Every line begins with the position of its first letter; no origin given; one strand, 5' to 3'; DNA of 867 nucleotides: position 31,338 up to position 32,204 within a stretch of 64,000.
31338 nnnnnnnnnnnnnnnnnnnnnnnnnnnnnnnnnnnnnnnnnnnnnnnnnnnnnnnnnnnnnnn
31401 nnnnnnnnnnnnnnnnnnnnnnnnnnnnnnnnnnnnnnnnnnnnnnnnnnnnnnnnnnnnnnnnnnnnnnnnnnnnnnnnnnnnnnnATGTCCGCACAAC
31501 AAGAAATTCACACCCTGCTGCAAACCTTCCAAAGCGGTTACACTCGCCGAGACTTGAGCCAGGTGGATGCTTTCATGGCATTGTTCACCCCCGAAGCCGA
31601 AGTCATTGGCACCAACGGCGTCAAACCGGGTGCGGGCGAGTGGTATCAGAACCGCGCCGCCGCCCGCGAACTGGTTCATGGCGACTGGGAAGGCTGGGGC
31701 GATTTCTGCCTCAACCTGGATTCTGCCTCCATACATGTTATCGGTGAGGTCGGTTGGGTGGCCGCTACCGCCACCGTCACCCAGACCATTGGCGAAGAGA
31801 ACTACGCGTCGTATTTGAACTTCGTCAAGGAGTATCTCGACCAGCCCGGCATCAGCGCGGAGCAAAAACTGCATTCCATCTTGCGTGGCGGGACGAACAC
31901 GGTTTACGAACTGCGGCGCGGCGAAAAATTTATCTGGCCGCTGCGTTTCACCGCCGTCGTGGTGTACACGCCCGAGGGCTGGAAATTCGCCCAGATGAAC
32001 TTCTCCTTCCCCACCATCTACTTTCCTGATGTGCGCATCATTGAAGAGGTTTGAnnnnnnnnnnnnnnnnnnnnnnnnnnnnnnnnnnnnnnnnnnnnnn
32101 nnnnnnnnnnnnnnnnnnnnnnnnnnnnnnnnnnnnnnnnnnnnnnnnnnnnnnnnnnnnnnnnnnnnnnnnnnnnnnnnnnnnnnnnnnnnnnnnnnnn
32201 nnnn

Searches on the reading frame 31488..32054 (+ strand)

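Call 87: search_protein_families(library=pfam, proteins=[window:31488-32054:+], max_evalue=0.0001)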
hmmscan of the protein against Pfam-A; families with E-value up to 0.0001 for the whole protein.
window:31488-32054:+ (188 aa): 2 families
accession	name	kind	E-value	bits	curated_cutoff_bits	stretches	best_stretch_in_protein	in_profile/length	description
PF13474.12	SnoaL_3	-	6e-12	46.4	22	1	9-103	3-89/121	SnoaL-like domain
PF14534.12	DUF4440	-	3.9e-07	30.9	25.2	0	7-106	1-88/107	Domain of unknown function (DUF4440)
